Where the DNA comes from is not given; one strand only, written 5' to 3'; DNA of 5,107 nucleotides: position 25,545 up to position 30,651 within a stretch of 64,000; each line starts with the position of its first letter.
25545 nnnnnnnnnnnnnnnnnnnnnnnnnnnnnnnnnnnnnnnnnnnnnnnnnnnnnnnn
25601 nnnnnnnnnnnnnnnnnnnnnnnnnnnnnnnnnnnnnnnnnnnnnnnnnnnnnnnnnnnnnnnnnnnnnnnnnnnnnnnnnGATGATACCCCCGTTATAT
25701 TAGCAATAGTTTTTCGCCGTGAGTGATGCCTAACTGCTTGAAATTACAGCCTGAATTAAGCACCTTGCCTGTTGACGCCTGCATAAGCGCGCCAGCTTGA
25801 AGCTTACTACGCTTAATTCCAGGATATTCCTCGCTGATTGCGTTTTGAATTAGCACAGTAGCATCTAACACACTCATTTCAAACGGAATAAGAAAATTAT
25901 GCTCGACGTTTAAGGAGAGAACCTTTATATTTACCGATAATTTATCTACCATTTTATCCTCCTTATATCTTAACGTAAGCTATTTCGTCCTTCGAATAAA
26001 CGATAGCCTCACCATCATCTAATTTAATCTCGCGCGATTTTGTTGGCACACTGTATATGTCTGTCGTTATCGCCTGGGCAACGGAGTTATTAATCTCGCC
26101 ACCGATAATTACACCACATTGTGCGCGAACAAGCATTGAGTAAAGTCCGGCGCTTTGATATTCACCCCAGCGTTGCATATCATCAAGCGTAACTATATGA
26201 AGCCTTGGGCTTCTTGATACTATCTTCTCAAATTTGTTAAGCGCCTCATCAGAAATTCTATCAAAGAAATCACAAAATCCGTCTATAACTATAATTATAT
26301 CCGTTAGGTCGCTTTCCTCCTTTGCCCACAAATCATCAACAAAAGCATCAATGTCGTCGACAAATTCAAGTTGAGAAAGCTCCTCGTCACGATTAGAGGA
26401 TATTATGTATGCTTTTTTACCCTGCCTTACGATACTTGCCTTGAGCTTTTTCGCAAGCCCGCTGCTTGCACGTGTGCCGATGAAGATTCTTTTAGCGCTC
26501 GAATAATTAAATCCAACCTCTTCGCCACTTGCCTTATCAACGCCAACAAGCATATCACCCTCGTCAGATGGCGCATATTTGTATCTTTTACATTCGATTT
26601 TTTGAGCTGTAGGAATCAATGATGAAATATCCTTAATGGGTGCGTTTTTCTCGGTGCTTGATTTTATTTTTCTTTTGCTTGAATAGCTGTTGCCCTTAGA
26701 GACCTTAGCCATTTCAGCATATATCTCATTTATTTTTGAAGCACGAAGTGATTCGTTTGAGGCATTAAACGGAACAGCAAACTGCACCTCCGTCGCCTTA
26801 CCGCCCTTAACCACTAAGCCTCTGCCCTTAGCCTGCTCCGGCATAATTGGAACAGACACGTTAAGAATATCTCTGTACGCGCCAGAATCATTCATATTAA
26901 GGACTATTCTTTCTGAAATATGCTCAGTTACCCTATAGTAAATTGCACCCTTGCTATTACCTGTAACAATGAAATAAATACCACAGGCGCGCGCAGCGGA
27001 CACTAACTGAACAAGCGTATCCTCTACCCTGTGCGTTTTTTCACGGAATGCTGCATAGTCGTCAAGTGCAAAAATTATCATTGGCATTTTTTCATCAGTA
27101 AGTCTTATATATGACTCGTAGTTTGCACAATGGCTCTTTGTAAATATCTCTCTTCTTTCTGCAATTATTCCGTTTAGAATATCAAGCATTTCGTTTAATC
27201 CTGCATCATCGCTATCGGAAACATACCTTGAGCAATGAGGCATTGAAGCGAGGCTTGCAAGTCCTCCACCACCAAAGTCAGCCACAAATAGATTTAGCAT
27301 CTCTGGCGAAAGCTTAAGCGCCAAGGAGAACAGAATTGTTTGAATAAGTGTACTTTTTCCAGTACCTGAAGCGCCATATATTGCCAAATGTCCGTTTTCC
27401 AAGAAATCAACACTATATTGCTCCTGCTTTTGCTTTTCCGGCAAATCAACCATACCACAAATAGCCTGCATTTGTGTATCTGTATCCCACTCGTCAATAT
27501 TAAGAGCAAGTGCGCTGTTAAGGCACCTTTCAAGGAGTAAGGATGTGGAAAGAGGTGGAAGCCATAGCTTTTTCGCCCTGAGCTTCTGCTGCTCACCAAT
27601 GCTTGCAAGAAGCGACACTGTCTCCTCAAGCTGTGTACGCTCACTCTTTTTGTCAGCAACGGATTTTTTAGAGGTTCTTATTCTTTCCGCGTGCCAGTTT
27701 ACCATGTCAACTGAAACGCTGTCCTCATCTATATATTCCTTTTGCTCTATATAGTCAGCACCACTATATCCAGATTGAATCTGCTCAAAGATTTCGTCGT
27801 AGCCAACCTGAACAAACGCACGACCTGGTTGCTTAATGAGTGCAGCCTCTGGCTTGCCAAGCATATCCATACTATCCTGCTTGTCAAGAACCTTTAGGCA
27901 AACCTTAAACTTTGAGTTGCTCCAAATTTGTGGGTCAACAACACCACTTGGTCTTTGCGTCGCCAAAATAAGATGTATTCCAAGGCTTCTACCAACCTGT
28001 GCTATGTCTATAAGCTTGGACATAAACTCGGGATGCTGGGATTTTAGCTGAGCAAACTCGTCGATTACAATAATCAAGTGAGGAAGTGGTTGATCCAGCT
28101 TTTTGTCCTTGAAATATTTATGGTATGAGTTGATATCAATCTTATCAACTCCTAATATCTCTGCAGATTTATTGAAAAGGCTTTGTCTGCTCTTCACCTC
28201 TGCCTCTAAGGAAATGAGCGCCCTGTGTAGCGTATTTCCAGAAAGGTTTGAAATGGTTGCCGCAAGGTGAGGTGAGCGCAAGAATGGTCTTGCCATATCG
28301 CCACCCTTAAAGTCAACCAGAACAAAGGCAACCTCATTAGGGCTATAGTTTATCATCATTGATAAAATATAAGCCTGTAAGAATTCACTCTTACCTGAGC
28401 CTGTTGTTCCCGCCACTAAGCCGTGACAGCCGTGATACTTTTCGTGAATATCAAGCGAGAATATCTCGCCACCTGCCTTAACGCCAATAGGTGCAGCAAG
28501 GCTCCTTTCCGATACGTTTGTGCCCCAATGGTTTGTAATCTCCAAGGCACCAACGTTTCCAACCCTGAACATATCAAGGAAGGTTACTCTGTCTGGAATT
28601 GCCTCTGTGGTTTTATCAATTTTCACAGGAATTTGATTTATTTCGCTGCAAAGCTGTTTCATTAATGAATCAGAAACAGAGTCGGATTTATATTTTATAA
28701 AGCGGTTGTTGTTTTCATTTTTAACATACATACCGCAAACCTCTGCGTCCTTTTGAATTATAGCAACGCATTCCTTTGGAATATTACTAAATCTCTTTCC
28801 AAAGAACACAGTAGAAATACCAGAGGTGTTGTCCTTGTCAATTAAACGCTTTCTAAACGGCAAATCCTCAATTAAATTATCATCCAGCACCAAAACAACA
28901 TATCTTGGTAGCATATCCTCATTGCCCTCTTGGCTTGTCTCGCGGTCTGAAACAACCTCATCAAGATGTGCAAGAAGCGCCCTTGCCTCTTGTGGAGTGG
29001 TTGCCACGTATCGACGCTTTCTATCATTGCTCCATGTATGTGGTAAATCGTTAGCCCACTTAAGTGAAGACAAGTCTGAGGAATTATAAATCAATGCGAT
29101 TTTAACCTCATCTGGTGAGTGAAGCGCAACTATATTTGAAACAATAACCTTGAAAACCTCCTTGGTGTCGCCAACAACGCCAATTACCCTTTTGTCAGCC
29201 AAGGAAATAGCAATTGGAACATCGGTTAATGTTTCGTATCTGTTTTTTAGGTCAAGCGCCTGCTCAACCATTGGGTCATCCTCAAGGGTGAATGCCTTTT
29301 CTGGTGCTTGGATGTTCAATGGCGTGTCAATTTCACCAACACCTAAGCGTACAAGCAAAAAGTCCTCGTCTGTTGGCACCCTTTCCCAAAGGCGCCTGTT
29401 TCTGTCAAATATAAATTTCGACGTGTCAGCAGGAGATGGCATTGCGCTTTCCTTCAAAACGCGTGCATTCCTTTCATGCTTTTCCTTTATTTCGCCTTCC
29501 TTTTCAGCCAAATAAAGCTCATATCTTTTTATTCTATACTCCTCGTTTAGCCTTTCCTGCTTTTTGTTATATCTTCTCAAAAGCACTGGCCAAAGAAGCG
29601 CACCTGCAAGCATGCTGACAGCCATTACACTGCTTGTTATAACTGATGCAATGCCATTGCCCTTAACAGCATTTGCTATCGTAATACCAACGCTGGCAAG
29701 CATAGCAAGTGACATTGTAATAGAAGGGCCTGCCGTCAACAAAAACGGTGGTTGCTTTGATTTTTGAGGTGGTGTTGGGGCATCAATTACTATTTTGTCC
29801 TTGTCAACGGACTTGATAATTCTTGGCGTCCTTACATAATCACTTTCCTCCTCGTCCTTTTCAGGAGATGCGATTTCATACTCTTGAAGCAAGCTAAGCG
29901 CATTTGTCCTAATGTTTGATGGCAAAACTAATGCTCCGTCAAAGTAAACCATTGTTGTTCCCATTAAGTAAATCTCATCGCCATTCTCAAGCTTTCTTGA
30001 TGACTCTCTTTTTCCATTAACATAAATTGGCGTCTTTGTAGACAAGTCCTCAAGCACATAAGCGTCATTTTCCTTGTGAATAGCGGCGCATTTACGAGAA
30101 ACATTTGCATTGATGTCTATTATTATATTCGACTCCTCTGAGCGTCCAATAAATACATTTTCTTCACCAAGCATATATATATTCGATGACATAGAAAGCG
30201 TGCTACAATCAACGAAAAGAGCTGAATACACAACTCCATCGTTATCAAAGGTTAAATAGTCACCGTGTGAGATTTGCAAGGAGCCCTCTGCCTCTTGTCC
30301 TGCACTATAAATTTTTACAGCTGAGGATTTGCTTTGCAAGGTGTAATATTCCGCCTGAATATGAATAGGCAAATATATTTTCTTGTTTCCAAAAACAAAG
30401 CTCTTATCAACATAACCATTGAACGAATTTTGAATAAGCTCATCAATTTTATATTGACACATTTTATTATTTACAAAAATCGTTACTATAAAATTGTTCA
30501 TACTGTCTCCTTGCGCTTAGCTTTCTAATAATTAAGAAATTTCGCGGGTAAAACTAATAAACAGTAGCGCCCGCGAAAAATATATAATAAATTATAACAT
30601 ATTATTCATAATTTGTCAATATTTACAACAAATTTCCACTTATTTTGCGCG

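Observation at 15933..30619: One 12-gene operon joins a type VIIb secretion gene set to a kinase/phosphatase/radical-SAM/SPFH/TIR gene set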

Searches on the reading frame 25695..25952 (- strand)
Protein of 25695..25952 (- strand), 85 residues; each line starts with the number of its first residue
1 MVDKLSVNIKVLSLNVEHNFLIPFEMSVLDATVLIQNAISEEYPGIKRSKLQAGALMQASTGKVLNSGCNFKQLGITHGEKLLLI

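Call 5: search_protein_families(library=pfam, proteins=[window:25695-25952:-], max_evalue=0.01)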
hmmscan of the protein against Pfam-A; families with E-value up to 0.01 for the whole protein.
window:25695-25952:- (85 aa): 0 families

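Call 10: search_protein_families(library=ncbifam, proteins=[window:25695-25952:-], max_evalue=0.01)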
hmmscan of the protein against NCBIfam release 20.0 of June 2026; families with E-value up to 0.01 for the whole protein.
window:25695-25952:- (85 aa): 0 families

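Call 50: search_solved_structures(query=A3, max_evalue=10, show_alignments=1)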
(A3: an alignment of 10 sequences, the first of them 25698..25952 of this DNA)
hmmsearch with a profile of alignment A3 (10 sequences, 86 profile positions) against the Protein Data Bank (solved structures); distinct sequences matched with E-value up to 10: 9.
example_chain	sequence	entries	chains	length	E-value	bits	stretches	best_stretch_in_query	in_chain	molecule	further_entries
2nbv_B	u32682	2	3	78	0.08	16.3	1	10-83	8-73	Ubiquilin-2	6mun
2klc_A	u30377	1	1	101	0.34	14.3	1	12-83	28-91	Ubiquilin-1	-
1j8c_A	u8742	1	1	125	0.4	14.1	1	10-82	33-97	ubiquitin-like protein hPLIC-2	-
1wx8_A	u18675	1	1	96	0.45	13.9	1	10-82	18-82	RIKEN cDNA 4931431F19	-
5zew_A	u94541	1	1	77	1.1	12.7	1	62-86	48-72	Ubiquitin-like protein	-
6fj7_A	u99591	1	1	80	1.2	12.6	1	62-86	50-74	Ubiquitin-like protein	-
2mqj_A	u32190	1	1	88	1.5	12.3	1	62-86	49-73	Ubiquitin-like protein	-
4eru_A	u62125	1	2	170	1.6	12.2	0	27-55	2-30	YciF Bacterial Stress Response Protein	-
6fnn_C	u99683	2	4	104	1.9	11.9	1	62-86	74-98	Ubiquitin-like protein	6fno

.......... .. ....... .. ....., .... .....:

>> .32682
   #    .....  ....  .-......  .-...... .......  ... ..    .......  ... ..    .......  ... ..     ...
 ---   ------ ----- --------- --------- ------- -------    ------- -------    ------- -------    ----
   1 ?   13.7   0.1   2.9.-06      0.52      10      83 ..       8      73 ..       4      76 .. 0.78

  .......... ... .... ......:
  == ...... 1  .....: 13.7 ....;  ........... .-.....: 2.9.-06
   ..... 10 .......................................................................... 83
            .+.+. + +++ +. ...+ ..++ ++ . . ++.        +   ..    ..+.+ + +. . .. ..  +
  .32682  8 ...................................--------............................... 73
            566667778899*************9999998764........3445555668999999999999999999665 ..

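Call 76: predict_structure(protein=window:25698-25952:-)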
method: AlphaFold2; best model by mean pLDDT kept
length: 85 residues; sequences in the alignment: 1
mean_pLDDT: 55.2   pTM: 0.49
mean pLDDT of the five models: 55.2, 54.6, 54.2, 47.3, 46.0
residues with pLDDT >= 90: 0; 70-90: 32; 50-70: 17; < 50: 36
segments of 3 or more residues with pLDDT < 50: 50-85
pLDDT, mean of each block of 10 residues (from residue 1): 67 67 74 77 65 42 32 30 28
secondary structure, 60 per line:
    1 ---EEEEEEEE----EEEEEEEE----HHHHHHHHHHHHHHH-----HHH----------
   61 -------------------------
elements in order: E4-11 E16-23 H28-42

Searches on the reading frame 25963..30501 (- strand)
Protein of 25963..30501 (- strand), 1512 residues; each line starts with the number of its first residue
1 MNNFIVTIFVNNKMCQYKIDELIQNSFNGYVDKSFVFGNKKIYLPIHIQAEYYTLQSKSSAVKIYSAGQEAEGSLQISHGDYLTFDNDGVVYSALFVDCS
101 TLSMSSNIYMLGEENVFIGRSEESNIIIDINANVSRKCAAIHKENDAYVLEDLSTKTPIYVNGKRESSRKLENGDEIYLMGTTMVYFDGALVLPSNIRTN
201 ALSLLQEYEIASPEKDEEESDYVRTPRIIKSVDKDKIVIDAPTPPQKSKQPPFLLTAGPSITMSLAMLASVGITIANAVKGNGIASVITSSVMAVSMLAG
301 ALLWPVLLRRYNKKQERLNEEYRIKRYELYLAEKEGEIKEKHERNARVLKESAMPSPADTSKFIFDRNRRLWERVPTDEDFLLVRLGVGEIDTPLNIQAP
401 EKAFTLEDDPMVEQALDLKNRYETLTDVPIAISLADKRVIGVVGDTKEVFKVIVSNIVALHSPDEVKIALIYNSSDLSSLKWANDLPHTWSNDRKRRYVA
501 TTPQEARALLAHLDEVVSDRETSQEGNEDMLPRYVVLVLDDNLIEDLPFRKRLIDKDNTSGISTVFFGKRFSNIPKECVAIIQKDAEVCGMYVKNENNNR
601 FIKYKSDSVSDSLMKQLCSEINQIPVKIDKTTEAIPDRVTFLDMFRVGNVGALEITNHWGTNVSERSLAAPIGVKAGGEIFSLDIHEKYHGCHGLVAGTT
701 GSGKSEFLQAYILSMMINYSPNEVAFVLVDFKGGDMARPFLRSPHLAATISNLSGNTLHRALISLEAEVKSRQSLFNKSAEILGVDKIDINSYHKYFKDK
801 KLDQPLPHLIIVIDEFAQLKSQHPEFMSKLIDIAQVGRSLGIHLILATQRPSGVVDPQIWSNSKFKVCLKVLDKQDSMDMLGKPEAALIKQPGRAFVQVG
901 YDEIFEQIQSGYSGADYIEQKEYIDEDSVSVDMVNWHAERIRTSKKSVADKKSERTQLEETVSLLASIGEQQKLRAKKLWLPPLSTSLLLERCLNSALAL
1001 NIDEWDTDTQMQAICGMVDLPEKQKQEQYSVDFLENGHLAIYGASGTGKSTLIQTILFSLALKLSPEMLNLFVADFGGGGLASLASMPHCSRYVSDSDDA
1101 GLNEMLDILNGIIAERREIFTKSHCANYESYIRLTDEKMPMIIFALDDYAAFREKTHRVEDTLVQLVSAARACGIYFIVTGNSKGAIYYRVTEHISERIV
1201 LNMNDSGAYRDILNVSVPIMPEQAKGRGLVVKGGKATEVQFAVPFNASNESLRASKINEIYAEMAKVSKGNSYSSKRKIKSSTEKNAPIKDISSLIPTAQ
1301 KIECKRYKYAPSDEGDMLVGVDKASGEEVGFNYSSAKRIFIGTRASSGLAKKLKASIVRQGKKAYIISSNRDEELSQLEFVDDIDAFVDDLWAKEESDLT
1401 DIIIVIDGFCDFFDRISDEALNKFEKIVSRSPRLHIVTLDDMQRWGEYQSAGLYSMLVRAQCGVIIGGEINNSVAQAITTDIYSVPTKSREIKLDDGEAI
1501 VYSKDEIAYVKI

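Call 5: search_protein_families(library=pfam, proteins=[window:25963-30501:-], max_evalue=0.01)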
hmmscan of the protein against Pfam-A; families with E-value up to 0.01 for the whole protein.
window:25963-30501:- (1512 aa): 22 families
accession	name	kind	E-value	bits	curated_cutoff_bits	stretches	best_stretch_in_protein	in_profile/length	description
PF01580.24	FtsK_SpoIIIE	-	1.4e-54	185.3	24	2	664-852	14-220/221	FtsK/SpoIIIE family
PF00498.31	FHA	-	7.2e-11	42.8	20.7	1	117-179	2-66/67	FHA domain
PF13191.12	AAA_16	-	1.2e-08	36.1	32.6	0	1037-1163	25-155/167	AAA ATPase domain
PF13401.12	AAA_22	-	2e-08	35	27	0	693-849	7-123/130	AAA domain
PF13555.12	AAA_29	-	2.1e-07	31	27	1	1030-1056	16-42/61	P-loop containing region of AAA domain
PF05872.18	HerA_C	-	8.6e-06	25.1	22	0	685-733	15-59/502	Helicase HerA-like C-terminal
PF16697.10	Yop-YscD_cpl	-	1.9e-05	25.3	33.2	1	106-184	9-87/94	Inner membrane component of T3SS, cytoplasmic domain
PF02456.21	Adeno_IVa2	-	2.4e-05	23.8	21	1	675-727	73-123/370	Adenovirus IVa2 protein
PF01935.23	DUF87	-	3.2e-05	24.6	23.2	1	1037-1062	24-49/220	Helicase HerA, central domain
PF13245.12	AAA_19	-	0.00032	21.3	25.1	0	695-823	15-107/134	AAA domain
PF00004.35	AAA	-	0.00043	21.2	21.2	0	783-867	39-125/131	ATPase family associated with various cellular activities (AAA)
PF00005.33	ABC_tran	-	0.00056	21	25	0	1029-1057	4-32/137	ABC transporter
PF02463.25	SMC_N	-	0.00071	19.5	40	0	1033-1063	21-51/220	RecF/RecN/SMC N terminal domain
PF24883.2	NPHP3_N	-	0.0015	19.2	24.8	0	1036-1077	22-61/164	Nephrocystin 3, N-terminal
PF03193.22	RsgA_GTPase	-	0.0017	18.6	30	0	1030-1062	100-132/174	RsgA GTPase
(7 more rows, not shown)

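Call 10: search_protein_families(library=ncbifam, proteins=[window:25963-30501:-], max_evalue=0.01)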
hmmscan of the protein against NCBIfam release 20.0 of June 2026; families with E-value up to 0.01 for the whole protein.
window:25963-30501:- (1512 aa): 18 families
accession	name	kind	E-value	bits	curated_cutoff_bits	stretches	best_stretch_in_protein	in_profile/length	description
TIGR03928.1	T7_EssCb_Firm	equivalog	1.7e-292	973.4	778.4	1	220-1512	4-1294/1296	type VII secretion protein EssC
TIGR03924.1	T7SS_EccC_a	equivalog_domain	4.7e-129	432.1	509.15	2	241-904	3-661/673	type VII secretion protein EccCa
TIGR03925.1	T7SS_EccC_b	equivalog_domain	5.2e-75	252.8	346.55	2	970-1275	11-318/564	type VII secretion protein EccCb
NF007615.0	PRK10263.1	equivalog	1.3e-17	62.9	1566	1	692-884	1011-1219/1355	DNA translocase FtsK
NF041214.1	plasmid_TraB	equivalog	1.6e-08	33.5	800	1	684-853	241-390/639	plasmid transfer protein TraB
TIGR00929.1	VirB4_CagE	subfamily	7.4e-08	31.1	643.1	1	1035-1071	436-469/792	VirB4 family type IV secretion/conjugal transfer ATPase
NF041660.2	oxygluDhInhib_OdhI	equivalog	1e-07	31.9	200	1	109-187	51-128/130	oxoglutarate dehydrogenase inhibitor Odhl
NF041017.1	DNA_import_CedB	equivalog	2.3e-07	29.9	700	0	687-734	271-315/590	DNA import protein CedB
NF040937.1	HerA_Thermprot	equivalog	2e-05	23.2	800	1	795-879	338-422/487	DNA double-strand break repair helicase HerA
TIGR03354.1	VI_FHA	hypoth_equivalog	2.3e-05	24.4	120.25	1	109-179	19-94/420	type VI secretion system-associated FHA domain protein TagH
NF052573.1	HisKinEspAMyxo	equivalog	3.3e-05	22.1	1400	1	103-186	35-118/755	serine histidine kinase EspA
NF049868.1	FhaB_Rv0019c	equivalog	8.7e-05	22.6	125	1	109-184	81-155/158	FHA domain-containing protein FhaB/FipA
NF042943.1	HerA_antiphage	equivalog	0.00019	20.2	800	0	951-1061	76-181/566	anti-phage-associated helicase HerA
NF042944.1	HerA_antiphage_2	equivalog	0.00078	18.3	850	0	832-864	457-488/576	anti-phage-associated helicase HerA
TIGR03744.1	traC_PFL_4706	equivalog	0.0011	17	520.6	0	680-722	460-505/892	conjugative transfer ATPase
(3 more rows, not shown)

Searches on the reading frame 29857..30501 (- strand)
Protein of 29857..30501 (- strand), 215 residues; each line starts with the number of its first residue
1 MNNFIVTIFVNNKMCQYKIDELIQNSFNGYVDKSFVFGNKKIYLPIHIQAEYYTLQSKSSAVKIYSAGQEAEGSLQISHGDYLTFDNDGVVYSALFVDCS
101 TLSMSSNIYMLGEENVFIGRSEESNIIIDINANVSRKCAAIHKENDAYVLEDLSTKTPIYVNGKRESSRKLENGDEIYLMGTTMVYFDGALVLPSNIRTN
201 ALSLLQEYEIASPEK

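Call 36: search_solved_structures(query=window:29857-30501:-, max_evalue=0.01, show_alignments=3)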
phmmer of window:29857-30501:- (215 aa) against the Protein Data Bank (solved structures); distinct sequences matched with E-value up to 0.01: 8.
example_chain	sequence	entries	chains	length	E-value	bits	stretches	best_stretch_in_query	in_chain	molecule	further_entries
2kfu_A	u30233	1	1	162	0.00036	23.6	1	108-189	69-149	Rv1827 pThr 22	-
2kkl_A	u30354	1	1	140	0.00036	23.6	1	109-189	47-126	Uncharacterized protein Mb1858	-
6i2p_D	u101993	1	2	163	0.00037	23.6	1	108-189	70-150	Glycogen accumulation regulator GarA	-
7rj3_A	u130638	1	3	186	0.00037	23.5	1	108-189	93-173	Glycogen accumulation regulator GarA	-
6i2q_B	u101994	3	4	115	0.00057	22.9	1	107-189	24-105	Glycogen accumulation regulator GarA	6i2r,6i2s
8p5r_G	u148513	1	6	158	0.0013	21.8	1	107-189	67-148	Glycogen accumulation regulator GarA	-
2kb3_A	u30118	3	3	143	0.0098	18.9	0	109-189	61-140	Oxoglutarate dehydrogenase inhibitor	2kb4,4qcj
8p5x_G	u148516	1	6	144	0.01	18.9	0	109-189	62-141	Oxoglutarate dehydrogenase inhibitor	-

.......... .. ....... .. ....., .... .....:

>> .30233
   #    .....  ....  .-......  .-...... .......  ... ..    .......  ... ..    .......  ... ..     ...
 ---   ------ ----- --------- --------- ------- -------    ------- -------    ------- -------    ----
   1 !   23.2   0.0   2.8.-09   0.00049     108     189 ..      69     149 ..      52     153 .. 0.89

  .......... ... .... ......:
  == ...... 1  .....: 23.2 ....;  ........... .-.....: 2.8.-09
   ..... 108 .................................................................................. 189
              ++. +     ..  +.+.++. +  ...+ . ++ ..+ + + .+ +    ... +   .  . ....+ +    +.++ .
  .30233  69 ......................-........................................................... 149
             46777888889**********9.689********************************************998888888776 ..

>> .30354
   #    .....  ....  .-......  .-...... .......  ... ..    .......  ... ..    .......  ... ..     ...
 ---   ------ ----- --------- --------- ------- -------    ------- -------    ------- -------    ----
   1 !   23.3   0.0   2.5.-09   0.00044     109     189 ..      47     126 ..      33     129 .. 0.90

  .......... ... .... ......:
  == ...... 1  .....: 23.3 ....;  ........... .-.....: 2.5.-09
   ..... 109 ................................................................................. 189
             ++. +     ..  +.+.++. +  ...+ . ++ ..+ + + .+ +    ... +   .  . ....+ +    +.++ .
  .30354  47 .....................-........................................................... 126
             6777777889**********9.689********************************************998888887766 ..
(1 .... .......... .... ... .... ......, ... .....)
